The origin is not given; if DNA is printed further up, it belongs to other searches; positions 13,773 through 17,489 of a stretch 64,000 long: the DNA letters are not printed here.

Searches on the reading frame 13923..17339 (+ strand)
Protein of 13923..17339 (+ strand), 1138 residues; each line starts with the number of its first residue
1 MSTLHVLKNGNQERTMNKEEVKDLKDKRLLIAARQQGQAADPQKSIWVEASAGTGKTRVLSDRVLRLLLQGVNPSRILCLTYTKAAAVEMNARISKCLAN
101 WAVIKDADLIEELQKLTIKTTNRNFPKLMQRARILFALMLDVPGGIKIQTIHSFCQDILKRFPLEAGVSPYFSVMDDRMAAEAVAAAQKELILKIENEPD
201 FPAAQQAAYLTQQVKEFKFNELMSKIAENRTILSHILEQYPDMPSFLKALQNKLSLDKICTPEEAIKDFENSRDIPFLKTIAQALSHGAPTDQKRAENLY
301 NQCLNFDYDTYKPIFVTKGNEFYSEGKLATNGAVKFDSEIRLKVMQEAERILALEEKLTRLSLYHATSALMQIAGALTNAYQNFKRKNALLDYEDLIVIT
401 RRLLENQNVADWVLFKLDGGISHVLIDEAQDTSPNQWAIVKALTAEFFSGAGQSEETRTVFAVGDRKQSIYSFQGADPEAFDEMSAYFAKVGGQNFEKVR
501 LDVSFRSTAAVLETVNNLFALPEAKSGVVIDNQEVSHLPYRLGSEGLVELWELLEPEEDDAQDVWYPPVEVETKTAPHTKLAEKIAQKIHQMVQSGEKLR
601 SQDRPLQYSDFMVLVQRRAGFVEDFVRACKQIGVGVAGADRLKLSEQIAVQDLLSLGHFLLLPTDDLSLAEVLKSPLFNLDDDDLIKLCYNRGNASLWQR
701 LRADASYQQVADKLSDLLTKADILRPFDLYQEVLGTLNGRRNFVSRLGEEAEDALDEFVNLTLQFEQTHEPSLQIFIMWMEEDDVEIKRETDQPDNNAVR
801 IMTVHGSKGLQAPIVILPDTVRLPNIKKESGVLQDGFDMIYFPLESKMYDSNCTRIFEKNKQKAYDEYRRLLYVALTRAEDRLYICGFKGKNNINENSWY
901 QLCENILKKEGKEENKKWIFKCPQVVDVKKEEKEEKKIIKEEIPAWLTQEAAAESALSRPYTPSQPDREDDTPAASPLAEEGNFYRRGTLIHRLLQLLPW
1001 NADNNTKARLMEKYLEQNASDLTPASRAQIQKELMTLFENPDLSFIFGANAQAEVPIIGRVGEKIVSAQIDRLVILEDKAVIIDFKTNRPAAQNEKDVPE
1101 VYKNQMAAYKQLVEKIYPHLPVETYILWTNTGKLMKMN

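Call 7: search_protein_families(library=pfam, proteins=[window:13923-17339:+], max_evalue=0.01)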
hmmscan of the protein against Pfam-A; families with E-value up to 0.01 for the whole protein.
window:13923-17339:+ (1138 aa): 7 families
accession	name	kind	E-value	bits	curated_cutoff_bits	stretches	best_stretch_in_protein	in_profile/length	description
PF00580.27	UvrD-helicase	-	1.3e-54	186.2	23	1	35-486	4-268/271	UvrD/REP helicase N-terminal domain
PF13361.12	UvrD_C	-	2.8e-18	66.9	25.6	1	501-886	3-346/350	UvrD-like helicase C-terminal domain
PF13245.12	AAA_19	-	1.8e-12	48.1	25.1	2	41-97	9-64/134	AAA domain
PF13538.12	UvrD_C_2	-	1.6e-11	44.3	27.4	2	864-885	30-51/52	UvrD-like helicase C-terminal domain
PF12705.13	PDDEXK_1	-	2.1e-08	34.8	22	1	985-1116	35-172/247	PD-(D/E)XK nuclease superfamily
PF06840.17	PDC10_C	-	0.00086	19.8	27.3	0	192-251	7-60/90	Programmed cell death protein 10, C-terminal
PF01443.25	Viral_helicase1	-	0.0046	17.2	21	0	853-886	193-227/228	Viral superfamily 1 RNA helicase core domain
